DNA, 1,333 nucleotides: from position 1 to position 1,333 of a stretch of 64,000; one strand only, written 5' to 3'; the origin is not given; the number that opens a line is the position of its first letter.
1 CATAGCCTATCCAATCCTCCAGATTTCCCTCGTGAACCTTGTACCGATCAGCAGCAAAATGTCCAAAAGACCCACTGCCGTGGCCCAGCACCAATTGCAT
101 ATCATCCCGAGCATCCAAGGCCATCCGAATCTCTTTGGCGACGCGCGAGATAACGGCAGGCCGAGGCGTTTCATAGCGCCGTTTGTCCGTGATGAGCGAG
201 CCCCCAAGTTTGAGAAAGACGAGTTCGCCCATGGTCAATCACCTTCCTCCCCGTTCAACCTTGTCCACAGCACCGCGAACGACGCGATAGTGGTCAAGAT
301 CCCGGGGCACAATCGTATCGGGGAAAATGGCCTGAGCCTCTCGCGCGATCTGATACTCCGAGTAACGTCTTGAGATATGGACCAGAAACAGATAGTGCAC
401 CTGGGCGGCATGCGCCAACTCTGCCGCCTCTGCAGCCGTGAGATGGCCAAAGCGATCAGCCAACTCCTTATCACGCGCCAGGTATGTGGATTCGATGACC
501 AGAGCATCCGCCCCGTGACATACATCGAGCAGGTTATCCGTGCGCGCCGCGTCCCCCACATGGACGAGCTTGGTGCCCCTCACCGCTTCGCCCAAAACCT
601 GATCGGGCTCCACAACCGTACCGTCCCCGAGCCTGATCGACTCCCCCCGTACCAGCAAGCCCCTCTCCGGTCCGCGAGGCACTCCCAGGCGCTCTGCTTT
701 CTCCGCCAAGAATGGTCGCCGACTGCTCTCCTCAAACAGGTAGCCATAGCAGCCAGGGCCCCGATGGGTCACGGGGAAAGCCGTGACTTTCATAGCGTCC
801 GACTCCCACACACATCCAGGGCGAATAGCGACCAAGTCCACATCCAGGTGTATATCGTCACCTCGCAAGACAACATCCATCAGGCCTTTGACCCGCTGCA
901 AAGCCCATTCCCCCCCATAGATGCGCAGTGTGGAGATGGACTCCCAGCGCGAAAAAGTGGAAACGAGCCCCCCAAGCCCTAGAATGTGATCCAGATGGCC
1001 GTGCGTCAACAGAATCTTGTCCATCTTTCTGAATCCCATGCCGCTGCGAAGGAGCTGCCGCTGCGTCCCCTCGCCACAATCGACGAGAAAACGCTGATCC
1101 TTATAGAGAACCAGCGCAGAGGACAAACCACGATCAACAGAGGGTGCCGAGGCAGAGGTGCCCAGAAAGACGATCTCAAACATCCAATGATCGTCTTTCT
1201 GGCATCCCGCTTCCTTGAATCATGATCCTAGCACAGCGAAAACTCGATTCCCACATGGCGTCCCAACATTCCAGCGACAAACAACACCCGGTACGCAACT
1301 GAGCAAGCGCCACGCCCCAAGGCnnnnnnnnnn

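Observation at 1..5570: Lon protease is translationally coupled (ATGA overlap) to a PHP-phosphoesterase/Schlafen-like AlbA_2 fusion protein, followed by RNase Z and an IPK-like kinase in one reverse-strand operon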

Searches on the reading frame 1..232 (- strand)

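Call 6: search_protein_families(library=pfam, proteins=[window:1-232:-], max_evalue=0.01)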
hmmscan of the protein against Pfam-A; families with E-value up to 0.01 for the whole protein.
window:1-232:- (77 aa): 1 family
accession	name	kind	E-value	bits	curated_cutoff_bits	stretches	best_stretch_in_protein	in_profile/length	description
PF00696.33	AA_kinase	-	4.5e-08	33.6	24.9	1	4-71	2-61/234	Amino acid kinase family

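Call 7: search_protein_families(library=ncbifam, proteins=[window:1-232:-], max_evalue=0.01)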
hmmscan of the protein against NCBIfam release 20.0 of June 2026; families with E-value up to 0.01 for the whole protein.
window:1-232:- (77 aa): 1 family
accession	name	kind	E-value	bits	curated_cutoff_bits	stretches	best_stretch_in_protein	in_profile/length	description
NF040647.1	IPPK_Arch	equivalog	1.3e-15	57.4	120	1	6-69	2-62/259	isopentenyl phosphate kinase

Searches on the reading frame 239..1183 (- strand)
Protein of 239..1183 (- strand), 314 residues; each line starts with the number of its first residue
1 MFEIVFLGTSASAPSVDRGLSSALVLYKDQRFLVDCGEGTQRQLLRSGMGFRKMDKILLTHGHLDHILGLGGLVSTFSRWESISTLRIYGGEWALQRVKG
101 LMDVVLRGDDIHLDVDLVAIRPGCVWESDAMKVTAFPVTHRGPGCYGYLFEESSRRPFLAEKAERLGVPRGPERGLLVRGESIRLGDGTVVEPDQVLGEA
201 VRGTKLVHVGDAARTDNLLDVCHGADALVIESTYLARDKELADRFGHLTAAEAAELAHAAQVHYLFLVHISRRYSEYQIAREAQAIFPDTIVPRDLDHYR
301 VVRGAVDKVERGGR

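Call 6: search_protein_families(library=pfam, proteins=[window:239-1183:-], max_evalue=0.01)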
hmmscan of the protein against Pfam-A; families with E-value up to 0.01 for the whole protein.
window:239-1183:- (314 aa): 4 families
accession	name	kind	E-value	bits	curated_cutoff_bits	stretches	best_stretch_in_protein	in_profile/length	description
PF12706.13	Lactamase_B_2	-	5.4e-21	75.6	27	2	31-156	2-136/200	Beta-lactamase superfamily domain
PF00753.33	Lactamase_B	-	3.2e-11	44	22.7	1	21-77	6-67/196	Metallo-beta-lactamase superfamily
PF13691.12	Lactamase_B_4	-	1.2e-07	31.7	27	1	12-69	4-63/63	tRNase Z endonuclease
PF23023.1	Anti-Pycsar_Apyc1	-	0.00026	21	50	1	21-72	21-72/250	Anti-Pycsar protein Apyc1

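Call 7: search_protein_families(library=ncbifam, proteins=[window:239-1183:-], max_evalue=0.01)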
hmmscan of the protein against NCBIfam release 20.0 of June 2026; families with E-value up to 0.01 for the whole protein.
window:239-1183:- (314 aa): 21 families
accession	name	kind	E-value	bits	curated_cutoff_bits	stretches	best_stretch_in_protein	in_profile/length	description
TIGR02651.1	RNase_Z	equivalog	3.2e-80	269.4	292.95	1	3-300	1-301/302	ribonuclease Z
NF000801.0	PRK00055.1-3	equivalog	4.4e-76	255.9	252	1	1-301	1-303/307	ribonuclease Z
NF000800.0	PRK00055.1-1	equivalog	5.2e-52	176.8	398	1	3-301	2-305/305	ribonuclease Z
NF000805.0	PRK00055.2-3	equivalog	8.6e-48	163.1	416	1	3-301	5-300/307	ribonuclease Z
TIGR02649.1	true_RNase_BN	exception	1.4e-42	145.8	563.7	1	3-299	1-302/304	ribonuclease BN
NF000804.0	PRK00055.2-1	equivalog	7.1e-32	110.7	402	1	3-303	5-301/306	ribonuclease Z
NF002558.0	PRK02126.1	subfamily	9e-28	97.2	315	2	201-292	240-337/345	ribonuclease Z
NF041851.1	cyc_nuc_deg_phdiest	equivalog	3.9e-19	69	400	2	201-288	153-239/253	cyclic nucleotide-degrading phosphodiesterase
NF000806.0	PRK00055.2-4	equivalog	4.4e-15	55.6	363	1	1-80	1-78/280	ribonuclease Z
NF041257.1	GntH_guanitoxin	equivalog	1.8e-12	46.8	333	1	4-90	15-105/374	guanitoxin biosynthesis MBL fold metallo-hydrolase GntH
NF002553.0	PRK02113.1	equivalog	3.4e-12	46.3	386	1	17-142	32-153/252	MBL fold metallo-hydrolase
NF038231.1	MBL_Geo_Pelo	equivalog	2.2e-10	40.5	360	1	13-108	27-118/250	GPMC system MBL fold metallohydrolase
TIGR02650.1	RNase_Z_T_toga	equivalog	5.6e-09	35.6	507.05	1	18-75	7-61/277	ribonuclease Z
TIGR03307.1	PhnP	equivalog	1.3e-08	34.6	272.25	1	13-156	30-156/249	phosphonate metabolism protein PhnP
NF045584.1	cas14_MBL_CASP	equivalog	1.3e-05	23.8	800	1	21-67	15-64/612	type VII CRISPR-associated protein Cas14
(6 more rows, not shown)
